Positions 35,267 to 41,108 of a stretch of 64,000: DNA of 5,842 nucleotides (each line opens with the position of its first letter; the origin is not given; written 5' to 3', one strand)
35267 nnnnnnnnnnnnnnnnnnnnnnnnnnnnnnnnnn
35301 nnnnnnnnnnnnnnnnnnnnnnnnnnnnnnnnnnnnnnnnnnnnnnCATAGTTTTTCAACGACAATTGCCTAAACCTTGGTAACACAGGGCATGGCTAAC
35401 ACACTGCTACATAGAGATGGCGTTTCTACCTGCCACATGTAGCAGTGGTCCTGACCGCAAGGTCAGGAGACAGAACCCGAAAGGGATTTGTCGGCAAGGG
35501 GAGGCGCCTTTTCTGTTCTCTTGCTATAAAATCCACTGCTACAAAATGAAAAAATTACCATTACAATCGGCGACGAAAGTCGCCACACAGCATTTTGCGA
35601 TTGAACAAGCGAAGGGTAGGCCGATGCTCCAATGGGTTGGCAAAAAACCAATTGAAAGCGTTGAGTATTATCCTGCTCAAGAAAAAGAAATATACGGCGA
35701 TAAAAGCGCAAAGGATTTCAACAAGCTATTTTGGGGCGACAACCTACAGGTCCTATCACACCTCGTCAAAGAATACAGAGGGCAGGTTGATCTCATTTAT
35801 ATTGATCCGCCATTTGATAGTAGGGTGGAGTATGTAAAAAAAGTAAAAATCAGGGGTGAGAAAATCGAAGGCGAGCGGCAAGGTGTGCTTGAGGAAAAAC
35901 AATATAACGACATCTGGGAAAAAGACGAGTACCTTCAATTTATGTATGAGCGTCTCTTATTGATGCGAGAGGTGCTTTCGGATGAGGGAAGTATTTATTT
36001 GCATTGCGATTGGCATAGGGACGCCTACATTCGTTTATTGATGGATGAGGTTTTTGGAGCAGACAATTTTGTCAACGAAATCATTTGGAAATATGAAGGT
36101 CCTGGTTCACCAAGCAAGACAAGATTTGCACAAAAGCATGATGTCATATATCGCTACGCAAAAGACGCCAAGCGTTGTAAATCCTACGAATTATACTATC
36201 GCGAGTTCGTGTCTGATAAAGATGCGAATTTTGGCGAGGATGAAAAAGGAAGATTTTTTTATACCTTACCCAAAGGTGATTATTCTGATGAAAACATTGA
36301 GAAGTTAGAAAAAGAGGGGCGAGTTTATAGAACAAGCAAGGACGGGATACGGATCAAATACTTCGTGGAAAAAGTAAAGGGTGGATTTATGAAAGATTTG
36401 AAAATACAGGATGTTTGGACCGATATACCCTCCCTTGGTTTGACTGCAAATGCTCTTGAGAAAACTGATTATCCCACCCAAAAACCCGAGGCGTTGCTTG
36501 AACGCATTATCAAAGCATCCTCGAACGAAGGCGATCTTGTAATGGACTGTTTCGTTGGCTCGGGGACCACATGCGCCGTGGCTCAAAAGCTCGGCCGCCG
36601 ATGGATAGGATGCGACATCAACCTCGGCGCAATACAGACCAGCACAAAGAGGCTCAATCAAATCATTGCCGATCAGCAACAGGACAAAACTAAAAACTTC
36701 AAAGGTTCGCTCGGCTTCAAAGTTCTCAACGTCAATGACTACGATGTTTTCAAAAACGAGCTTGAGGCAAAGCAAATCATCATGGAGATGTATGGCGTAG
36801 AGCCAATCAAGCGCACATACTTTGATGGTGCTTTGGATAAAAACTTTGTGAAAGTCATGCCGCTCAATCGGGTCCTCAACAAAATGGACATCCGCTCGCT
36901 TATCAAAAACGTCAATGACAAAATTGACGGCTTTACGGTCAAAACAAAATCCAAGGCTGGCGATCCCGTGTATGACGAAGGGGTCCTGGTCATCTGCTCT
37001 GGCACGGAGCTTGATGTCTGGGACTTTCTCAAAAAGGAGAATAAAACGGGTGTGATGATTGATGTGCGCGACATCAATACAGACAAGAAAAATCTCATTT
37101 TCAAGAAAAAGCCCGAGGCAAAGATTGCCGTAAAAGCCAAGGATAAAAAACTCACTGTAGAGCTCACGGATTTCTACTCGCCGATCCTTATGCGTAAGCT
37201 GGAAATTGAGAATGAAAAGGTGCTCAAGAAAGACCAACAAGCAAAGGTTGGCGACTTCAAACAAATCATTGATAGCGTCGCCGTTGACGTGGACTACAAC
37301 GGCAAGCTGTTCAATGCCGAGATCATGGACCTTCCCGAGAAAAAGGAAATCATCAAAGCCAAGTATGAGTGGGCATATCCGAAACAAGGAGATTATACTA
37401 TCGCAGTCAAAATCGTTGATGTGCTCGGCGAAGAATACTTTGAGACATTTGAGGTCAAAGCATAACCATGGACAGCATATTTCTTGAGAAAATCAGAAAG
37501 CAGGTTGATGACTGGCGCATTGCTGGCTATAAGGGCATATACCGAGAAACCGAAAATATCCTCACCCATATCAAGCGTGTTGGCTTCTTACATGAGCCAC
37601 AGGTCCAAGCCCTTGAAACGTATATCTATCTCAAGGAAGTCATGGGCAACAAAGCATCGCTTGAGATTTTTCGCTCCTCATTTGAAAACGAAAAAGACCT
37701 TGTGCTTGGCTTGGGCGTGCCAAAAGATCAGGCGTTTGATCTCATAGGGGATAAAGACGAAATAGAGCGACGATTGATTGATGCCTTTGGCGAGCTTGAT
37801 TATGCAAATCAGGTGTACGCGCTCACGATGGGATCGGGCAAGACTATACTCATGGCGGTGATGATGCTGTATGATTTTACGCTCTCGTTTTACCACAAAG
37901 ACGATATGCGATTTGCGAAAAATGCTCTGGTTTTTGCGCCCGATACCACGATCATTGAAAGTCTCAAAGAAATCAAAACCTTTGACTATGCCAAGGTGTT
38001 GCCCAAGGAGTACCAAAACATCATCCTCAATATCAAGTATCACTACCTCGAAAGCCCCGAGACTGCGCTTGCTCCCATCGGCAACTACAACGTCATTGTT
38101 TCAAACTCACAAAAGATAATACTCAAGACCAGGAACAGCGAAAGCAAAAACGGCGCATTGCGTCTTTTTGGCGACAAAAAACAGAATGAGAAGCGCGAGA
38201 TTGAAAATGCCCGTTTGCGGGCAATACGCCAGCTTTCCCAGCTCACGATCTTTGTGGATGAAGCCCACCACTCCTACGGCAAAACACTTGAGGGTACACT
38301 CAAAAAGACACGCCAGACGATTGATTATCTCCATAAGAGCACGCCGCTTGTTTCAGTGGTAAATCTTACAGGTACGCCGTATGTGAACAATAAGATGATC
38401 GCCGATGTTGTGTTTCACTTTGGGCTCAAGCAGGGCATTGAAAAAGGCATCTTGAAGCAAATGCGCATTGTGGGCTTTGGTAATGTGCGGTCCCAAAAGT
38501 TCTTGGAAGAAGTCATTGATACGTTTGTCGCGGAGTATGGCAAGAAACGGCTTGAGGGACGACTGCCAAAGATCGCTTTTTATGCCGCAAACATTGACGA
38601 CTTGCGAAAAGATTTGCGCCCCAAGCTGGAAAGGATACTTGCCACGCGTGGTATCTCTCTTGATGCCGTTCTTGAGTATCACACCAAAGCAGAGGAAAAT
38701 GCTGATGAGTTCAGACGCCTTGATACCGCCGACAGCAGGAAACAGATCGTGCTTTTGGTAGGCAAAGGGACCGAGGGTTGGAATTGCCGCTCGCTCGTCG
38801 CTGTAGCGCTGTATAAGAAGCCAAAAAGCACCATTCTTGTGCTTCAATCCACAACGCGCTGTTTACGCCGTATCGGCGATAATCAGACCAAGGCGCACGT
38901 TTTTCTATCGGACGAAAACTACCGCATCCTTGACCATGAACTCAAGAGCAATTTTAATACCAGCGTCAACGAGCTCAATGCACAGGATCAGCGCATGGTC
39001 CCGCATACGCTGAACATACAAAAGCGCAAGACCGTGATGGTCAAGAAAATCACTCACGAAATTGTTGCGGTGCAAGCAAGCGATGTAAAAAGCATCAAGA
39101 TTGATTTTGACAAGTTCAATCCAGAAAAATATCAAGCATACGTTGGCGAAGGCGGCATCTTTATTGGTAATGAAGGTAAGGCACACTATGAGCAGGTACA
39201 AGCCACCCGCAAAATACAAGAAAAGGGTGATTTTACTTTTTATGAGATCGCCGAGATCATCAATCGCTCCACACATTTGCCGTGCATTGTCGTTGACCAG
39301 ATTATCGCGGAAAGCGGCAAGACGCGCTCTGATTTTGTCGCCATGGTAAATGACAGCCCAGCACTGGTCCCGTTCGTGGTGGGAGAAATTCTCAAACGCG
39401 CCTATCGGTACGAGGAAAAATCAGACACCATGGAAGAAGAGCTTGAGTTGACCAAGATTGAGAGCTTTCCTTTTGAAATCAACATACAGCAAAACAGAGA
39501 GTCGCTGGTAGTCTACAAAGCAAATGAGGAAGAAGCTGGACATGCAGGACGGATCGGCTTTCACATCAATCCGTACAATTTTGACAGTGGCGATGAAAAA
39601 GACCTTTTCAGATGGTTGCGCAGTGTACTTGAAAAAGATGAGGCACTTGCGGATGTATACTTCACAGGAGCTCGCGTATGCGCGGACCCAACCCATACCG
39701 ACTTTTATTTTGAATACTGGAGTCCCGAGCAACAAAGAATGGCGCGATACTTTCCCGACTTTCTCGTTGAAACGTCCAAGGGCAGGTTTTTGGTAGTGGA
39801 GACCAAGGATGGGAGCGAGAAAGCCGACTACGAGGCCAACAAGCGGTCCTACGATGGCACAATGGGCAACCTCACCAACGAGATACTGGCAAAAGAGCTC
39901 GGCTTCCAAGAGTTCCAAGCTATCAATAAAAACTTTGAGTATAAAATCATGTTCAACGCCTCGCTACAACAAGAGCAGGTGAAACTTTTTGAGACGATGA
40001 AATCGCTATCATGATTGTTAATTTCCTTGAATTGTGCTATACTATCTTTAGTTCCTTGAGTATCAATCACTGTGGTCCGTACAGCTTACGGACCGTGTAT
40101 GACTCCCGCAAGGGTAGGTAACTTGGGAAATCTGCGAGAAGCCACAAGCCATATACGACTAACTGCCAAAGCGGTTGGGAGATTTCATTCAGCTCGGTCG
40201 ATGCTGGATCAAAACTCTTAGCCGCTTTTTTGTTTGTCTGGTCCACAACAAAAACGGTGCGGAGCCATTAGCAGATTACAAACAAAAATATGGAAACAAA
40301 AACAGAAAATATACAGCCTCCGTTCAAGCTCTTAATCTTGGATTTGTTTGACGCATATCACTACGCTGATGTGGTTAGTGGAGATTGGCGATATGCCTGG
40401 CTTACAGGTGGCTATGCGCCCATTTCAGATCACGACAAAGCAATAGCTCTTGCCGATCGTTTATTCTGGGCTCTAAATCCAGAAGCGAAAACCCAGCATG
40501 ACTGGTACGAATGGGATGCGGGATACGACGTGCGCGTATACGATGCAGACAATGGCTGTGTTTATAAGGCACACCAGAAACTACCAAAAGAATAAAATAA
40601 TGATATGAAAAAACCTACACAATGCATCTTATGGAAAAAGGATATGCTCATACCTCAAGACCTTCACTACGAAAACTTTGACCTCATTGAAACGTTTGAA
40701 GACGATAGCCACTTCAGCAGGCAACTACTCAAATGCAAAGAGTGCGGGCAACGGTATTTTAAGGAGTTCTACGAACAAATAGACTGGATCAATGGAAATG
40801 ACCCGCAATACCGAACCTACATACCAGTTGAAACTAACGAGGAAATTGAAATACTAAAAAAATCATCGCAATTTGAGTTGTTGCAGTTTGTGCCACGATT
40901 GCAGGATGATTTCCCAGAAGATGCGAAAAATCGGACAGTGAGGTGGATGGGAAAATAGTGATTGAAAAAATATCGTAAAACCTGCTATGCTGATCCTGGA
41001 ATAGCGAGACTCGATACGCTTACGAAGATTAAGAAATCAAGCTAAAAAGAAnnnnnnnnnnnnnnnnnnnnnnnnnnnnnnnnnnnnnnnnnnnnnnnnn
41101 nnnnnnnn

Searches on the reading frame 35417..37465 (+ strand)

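Call 17: search_protein_families(library=pfam, proteins=[window:35417-37465:+], max_evalue=0.01)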
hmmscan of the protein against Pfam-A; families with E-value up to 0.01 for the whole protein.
window:35417-37465:+ (682 aa): 1 family
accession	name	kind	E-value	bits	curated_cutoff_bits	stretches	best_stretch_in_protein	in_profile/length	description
PF01555.25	N6_N4_Mtase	-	3.4e-52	178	26.7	1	124-409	1-219/221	DNA methylase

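Call 32: search_protein_families(library=padloc, proteins=[window:35624-37465:+], max_evalue=0.01)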
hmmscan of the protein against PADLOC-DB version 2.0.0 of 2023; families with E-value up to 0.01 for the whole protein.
window:35624-37465:+ (613 aa): 67 families (the best 25 are shown)
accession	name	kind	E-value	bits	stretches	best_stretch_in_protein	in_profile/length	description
PDLC03633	MTase_III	-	1.1e-69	233.7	2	31-374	75-379/616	Type III methyltransferase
PDLC03354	MTase_II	-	1.4e-59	200.2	2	33-216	61-242/425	Type II methyltransferase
PDLC03636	MTase_III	-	6.1e-55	185.1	3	280-380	341-448/575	Type III methyltransferase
PDLC03644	MTase_III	-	3.4e-53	179.2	2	2-212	4-219/542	Type III methyltransferase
PDLC03339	MTase_II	-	2.3e-49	166.2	2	34-182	5-138/399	Type II methyltransferase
PDLC03300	MTase_II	-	2.3e-49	166.1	2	35-184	14-166/302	Type II methyltransferase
PDLC03635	MTase_III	-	3.5e-47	159.5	2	33-238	219-405/708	Type III methyltransferase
PDLC03638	MTase_III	-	2.9e-44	149.6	2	93-351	421-684/816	Type III methyltransferase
PDLC03371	MTase_II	-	1.6e-41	140.6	1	29-347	7-255/260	Type II methyltransferase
PDLC03634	MTase_III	-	1e-37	128.3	2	33-225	95-288/621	Type III methyltransferase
PDLC03299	MTase_II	-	5.5e-37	125.9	2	275-351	188-264/296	Type II methyltransferase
PDLC03641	MTase_III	-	9e-36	121.6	1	32-324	104-432/657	Type III methyltransferase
PDLC03216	MTase_II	-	1.4e-28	98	2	283-356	194-267/364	Type II methyltransferase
PDLC03738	oMTase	-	2.9e-27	93.3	2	283-349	204-270/376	orphan methyltransferase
PDLC03265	MTase_II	-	9.3e-25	85.7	2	277-348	261-332/333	Type II methyltransferase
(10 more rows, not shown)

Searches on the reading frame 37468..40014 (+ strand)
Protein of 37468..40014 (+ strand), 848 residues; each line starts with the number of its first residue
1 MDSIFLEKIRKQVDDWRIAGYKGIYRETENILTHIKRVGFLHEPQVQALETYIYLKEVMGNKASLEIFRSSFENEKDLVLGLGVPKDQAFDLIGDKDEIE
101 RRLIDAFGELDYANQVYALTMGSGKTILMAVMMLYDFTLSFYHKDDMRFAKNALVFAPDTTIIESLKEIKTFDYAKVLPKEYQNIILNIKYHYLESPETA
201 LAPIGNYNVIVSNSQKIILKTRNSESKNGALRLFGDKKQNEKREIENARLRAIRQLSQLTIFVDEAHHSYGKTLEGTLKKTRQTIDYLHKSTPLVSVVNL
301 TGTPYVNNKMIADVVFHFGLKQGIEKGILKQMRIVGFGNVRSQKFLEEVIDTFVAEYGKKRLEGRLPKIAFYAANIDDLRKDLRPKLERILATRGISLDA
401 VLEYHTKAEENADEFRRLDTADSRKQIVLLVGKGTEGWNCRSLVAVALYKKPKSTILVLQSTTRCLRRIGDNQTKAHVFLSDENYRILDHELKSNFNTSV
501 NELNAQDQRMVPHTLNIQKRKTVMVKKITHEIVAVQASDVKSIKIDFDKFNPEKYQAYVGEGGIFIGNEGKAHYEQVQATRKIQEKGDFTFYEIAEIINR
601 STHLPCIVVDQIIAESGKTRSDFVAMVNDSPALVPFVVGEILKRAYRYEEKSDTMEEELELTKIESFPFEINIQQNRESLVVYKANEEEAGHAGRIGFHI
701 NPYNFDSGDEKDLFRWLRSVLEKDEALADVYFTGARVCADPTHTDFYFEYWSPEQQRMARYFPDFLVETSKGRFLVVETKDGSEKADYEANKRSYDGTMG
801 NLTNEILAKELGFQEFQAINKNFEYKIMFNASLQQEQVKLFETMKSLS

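Call 17: search_protein_families(library=pfam, proteins=[window:37468-40014:+], max_evalue=0.01)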
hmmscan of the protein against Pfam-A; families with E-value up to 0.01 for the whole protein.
window:37468-40014:+ (848 aa): 2 families
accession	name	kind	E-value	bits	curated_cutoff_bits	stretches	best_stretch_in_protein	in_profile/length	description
PF04851.21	ResIII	-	1.6e-09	38.3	22.5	1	117-304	28-162/164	Type III restriction enzyme, res subunit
PF18766.7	SWI2_SNF2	-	0.0022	18.1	26.7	1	242-316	110-167/221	SWI2/SNF2 ATPase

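Call 32: search_protein_families(library=padloc, proteins=[window:37468-40014:+], max_evalue=0.01)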
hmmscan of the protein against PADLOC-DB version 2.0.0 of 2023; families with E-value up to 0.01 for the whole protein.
window:37468-40014:+ (848 aa): 0 families

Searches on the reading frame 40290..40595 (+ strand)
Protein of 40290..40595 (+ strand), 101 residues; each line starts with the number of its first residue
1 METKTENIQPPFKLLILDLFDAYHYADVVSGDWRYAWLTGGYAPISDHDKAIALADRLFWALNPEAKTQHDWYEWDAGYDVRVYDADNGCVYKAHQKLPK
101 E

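Call 5: search_protein_families(library=pfam, proteins=[window:40290-40595:+], max_evalue=1)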
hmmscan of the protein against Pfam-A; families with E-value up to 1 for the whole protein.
window:40290-40595:+ (101 aa): 1 family
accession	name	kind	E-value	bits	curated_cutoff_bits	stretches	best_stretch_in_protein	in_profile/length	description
PF20538.3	DUF6753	-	0.02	14.8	27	1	29-79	130-180/217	Family of unknown function (DUF6753)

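Call 32: search_protein_families(library=padloc, proteins=[window:40290-40595:+], max_evalue=0.01)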
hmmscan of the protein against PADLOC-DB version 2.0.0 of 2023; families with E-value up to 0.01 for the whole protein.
window:40290-40595:+ (101 aa): 0 families

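Call 33: search_protein_families(library=ncbifam, proteins=[window:40290-40595:+], max_evalue=0.1)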
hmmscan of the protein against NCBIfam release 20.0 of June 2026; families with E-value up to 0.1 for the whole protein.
window:40290-40595:+ (101 aa): 0 families

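Call 34: search_protein_families(library=phrogs, proteins=[window:40290-40595:+], max_evalue=0.01)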
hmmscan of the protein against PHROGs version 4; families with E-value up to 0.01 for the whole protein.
window:40290-40595:+ (101 aa): 1 family
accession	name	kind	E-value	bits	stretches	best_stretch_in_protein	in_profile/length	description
phrog_33488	-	unknown function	0.0028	18.7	1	47-67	5-25/49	-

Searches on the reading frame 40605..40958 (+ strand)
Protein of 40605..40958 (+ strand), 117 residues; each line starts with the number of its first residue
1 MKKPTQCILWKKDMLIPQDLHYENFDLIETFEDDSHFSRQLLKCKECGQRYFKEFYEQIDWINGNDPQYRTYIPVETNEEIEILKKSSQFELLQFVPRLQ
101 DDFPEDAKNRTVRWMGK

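Call 5: search_protein_families(library=pfam, proteins=[window:40605-40958:+], max_evalue=1)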
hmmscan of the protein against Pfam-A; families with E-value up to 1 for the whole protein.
window:40605-40958:+ (117 aa): 3 families
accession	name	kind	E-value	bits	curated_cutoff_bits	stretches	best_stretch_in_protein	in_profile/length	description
PF24292.1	DUF7479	-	0.081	13.5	27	1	35-54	24-43/60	Domain of unknown function (DUF7479)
PF12313.13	NPR1_like_C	-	0.16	11.9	25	1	39-107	126-190/205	NPR1/NIM1 like defence protein C terminal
PF05810.19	NinF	-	0.2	12.1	27.5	1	43-51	1-9/25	NinF protein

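Call 32: search_protein_families(library=padloc, proteins=[window:40605-40958:+], max_evalue=0.01)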
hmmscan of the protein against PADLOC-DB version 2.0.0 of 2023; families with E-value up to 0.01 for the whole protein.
window:40605-40958:+ (117 aa): 0 families

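Call 33: search_protein_families(library=ncbifam, proteins=[window:40605-40958:+], max_evalue=0.1)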
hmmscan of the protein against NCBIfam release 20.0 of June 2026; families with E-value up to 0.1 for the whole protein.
window:40605-40958:+ (117 aa): 1 family
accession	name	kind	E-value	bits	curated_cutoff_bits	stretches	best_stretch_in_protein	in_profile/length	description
NF041915.1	HVO_2901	equivalog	0.058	13.2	80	0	35-51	9-25/55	HVO_2901 family zinc finger protein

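Call 34: search_protein_families(library=phrogs, proteins=[window:40605-40958:+], max_evalue=0.01)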
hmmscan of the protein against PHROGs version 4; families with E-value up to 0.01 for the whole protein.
window:40605-40958:+ (117 aa): 0 families
